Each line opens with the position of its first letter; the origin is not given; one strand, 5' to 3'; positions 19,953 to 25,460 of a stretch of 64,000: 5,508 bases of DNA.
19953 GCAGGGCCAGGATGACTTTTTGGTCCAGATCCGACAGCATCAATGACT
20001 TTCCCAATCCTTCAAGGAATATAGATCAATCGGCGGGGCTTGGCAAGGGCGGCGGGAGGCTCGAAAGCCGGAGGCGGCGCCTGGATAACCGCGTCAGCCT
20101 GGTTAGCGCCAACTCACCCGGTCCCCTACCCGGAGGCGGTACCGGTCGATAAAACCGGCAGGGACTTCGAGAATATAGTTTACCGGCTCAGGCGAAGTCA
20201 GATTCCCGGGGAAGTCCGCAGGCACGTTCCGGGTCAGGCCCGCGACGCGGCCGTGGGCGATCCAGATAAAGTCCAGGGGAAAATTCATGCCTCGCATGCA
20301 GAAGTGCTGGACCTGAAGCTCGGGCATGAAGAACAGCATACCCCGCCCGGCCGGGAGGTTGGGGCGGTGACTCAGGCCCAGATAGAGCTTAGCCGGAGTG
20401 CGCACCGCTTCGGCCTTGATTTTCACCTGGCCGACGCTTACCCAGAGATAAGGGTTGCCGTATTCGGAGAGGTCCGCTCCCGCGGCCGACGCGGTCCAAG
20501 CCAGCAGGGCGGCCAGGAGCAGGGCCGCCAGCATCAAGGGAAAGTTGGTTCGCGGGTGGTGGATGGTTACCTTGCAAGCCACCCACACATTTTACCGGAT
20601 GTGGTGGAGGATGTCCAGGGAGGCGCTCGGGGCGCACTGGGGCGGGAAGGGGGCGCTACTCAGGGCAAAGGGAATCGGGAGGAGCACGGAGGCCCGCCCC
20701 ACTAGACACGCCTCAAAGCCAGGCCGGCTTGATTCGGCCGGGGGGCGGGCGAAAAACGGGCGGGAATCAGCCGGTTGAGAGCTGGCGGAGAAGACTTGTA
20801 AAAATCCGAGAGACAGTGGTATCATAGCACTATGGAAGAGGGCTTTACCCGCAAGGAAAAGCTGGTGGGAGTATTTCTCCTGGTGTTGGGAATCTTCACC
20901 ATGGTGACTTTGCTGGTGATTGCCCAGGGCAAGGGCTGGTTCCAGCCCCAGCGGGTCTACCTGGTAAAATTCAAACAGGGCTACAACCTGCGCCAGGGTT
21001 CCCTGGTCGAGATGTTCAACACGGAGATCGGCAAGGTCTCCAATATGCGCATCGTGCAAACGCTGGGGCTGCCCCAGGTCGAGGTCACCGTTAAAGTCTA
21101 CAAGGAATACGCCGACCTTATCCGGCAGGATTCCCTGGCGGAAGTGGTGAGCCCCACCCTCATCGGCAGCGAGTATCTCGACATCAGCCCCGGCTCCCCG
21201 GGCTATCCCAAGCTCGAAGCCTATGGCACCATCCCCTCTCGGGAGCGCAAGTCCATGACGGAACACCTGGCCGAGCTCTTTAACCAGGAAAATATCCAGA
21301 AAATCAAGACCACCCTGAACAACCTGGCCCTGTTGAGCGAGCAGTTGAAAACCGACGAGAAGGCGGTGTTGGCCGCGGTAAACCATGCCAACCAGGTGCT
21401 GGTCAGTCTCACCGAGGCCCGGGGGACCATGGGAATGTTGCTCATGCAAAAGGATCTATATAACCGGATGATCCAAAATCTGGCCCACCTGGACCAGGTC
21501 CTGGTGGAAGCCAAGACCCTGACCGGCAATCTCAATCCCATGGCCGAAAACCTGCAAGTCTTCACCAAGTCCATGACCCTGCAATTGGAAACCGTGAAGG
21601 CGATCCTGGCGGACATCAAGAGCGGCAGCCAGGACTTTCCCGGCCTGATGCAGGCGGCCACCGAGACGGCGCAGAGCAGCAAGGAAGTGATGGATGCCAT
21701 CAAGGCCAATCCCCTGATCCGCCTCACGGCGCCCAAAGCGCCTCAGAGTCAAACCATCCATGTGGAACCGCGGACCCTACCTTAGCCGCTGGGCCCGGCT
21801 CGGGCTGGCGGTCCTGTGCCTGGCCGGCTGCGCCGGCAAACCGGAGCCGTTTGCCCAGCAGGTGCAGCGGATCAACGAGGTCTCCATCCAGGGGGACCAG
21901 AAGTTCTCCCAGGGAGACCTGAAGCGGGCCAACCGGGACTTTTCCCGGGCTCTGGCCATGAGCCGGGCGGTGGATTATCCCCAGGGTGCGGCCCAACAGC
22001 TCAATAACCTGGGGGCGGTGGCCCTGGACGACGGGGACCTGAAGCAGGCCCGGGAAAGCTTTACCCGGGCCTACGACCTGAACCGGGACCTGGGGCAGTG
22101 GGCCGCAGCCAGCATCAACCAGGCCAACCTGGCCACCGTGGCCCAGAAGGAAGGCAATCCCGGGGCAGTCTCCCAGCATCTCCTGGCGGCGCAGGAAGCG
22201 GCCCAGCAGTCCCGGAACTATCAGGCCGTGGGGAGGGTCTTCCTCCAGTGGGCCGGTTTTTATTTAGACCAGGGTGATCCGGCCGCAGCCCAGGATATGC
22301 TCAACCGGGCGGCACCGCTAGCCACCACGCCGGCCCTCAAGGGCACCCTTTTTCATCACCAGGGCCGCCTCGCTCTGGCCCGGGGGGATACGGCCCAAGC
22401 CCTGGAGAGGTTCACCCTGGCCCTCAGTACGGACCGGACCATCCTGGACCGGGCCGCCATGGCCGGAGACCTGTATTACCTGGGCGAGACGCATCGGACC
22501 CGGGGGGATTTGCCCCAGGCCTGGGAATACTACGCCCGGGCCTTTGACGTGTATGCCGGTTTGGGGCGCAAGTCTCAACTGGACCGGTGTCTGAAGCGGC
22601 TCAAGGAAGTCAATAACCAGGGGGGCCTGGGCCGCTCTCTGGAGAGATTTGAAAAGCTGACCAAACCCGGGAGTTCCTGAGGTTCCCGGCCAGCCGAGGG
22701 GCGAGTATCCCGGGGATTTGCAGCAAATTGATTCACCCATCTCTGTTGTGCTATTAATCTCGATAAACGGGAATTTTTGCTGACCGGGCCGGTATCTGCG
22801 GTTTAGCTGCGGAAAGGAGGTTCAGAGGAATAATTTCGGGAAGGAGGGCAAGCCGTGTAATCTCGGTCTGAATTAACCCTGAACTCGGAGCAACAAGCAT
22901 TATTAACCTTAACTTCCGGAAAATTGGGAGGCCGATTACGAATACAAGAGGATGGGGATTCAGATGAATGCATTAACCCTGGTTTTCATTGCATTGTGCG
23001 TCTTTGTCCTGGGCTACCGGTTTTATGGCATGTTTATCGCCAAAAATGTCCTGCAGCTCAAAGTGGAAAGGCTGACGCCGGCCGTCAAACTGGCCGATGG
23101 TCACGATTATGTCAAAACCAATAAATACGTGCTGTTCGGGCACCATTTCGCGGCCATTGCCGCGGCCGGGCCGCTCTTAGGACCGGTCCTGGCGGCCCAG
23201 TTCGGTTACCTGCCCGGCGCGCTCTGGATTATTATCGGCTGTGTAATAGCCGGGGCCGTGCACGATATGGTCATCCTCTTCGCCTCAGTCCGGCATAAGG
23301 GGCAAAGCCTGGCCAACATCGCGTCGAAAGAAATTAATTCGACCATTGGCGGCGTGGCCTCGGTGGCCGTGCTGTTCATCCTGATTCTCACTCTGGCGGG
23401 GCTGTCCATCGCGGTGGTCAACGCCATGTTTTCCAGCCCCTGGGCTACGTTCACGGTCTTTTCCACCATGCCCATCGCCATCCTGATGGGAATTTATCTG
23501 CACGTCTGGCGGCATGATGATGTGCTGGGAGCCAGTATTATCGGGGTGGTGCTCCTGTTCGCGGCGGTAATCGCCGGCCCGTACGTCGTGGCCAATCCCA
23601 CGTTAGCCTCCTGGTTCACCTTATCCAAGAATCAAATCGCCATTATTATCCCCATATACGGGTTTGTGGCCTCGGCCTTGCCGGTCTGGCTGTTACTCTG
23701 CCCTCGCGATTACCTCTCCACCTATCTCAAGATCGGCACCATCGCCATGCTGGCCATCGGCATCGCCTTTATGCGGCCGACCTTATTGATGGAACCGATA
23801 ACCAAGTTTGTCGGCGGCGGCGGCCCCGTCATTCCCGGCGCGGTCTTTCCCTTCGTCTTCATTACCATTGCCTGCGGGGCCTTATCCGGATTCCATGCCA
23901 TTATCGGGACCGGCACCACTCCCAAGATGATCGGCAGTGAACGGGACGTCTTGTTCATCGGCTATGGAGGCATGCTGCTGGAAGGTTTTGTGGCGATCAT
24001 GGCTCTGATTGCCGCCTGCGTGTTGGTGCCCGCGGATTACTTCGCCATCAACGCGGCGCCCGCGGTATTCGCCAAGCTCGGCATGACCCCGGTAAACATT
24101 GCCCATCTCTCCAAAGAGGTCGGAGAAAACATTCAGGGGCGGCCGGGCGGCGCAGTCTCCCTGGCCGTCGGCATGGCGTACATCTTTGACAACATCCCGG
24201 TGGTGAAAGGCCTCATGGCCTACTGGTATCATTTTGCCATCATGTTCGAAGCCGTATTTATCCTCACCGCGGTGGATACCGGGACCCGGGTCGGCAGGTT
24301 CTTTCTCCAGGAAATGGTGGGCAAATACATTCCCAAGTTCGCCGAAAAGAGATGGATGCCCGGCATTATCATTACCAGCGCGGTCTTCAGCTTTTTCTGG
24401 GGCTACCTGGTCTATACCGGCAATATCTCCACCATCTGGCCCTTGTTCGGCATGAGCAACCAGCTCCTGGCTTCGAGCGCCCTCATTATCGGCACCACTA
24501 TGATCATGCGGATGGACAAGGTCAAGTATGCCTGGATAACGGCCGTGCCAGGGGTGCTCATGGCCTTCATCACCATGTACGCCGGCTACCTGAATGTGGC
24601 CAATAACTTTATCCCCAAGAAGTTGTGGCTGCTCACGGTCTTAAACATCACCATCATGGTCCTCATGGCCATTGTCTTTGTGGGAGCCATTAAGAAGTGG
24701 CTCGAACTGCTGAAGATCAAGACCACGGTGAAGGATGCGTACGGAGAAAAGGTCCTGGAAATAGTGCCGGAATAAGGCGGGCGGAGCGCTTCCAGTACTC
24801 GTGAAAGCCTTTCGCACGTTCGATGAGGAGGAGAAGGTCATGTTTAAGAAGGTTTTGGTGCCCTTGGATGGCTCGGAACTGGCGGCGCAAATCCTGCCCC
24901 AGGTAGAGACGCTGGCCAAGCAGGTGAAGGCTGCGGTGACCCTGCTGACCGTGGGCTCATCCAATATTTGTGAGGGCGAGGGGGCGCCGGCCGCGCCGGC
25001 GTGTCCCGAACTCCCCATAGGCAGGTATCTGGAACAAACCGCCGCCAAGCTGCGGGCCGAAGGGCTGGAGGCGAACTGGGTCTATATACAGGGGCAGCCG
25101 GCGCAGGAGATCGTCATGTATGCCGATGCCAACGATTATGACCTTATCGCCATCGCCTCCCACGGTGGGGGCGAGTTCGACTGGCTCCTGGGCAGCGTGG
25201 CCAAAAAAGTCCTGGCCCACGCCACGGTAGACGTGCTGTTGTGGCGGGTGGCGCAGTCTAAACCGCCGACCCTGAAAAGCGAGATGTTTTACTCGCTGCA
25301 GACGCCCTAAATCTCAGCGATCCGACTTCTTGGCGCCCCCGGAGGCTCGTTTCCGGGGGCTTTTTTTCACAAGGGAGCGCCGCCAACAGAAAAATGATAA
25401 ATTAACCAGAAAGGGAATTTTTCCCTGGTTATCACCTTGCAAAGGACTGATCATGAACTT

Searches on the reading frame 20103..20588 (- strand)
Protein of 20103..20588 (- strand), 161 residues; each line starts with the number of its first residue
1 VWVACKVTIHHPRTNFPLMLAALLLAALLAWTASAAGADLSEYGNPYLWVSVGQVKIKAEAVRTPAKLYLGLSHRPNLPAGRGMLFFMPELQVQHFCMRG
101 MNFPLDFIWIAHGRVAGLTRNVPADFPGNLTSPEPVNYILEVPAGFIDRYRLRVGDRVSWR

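Call 73: search_protein_families(library=pfam, proteins=[window:20103-20588:-], max_evalue=0.00001)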
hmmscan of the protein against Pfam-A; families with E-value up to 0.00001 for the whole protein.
window:20103-20588:- (161 aa): 1 family
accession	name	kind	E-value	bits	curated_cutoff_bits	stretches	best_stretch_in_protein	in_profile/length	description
PF02643.20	DUF192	-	9.6e-24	83.8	27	1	57-160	1-96/96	Uncharacterized ACR, COG1430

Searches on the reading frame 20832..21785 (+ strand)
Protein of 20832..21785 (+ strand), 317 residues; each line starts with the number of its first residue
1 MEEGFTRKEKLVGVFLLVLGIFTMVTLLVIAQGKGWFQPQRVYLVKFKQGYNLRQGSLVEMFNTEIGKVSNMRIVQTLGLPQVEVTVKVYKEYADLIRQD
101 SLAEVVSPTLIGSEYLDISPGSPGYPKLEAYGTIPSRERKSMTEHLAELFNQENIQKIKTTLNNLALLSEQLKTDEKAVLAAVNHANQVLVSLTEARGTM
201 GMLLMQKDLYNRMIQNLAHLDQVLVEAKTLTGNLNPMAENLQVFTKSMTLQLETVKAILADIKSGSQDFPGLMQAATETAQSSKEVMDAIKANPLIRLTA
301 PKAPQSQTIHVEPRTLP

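Call 73: search_protein_families(library=pfam, proteins=[window:20832-21785:+], max_evalue=0.00001)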
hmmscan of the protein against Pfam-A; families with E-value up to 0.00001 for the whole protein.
window:20832-21785:+ (317 aa): 1 family
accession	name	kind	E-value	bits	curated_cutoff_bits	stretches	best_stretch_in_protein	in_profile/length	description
PF02470.25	MlaD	-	3.7e-12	46.7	25.1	1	42-121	4-81/81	MlaD protein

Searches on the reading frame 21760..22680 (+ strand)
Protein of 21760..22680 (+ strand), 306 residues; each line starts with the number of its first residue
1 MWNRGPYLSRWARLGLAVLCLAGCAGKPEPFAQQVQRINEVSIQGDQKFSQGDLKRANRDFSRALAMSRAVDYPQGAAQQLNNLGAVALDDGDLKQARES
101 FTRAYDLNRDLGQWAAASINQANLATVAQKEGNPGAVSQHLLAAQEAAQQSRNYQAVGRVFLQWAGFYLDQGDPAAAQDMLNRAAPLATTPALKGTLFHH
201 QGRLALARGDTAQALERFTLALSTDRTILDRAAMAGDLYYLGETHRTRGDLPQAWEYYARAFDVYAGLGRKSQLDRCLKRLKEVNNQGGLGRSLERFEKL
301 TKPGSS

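Call 73: search_protein_families(library=pfam, proteins=[window:21760-22680:+], max_evalue=0.00001)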
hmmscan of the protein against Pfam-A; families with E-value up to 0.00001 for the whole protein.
window:21760-22680:+ (306 aa): 7 families
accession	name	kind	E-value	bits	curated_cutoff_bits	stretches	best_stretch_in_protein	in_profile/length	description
PF13424.12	TPR_12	-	1.2e-18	67.5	30.1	0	47-109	12-76/77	Tetratricopeptide repeat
PF07719.23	TPR_2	-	4e-12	45.7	27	0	80-110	3-33/34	Tetratricopeptide repeat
PF17874.7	TPR_MalT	-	5.2e-12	46.1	45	1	37-189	39-192/336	MalT-like TPR region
PF00515.34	TPR_1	-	2.5e-09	37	27.8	0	78-110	1-33/34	Tetratricopeptide repeat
PF14938.12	SNAP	-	7.2e-09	35.9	25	0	48-185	84-223/282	Soluble NSF attachment protein, SNAP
PF13428.12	TPR_14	-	3e-06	27.8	23.5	0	160-185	3-28/44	Tetratricopeptide repeat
PF13181.12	TPR_8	-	3.4e-06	27.2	25.7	0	81-110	4-33/34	Tetratricopeptide repeat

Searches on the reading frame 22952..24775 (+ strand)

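Call 73: search_protein_families(library=pfam, proteins=[window:22952-24775:+], max_evalue=0.00001)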
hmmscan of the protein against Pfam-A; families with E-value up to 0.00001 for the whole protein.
window:22952-24775:+ (607 aa): 1 family
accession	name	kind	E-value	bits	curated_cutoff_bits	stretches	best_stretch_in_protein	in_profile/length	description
PF02554.20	CstA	-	1.5e-212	707.8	27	1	6-544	1-560/560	Carbon starvation protein CstA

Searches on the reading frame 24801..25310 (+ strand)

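Call 73: search_protein_families(library=pfam, proteins=[window:24801-25310:+], max_evalue=0.00001)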
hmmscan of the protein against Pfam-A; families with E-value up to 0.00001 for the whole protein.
window:24801-25310:+ (169 aa): 1 family
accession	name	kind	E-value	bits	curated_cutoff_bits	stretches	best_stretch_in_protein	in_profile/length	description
PF00582.32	Usp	-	5.1e-24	85.9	24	1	14-147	1-139/141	Universal stress protein family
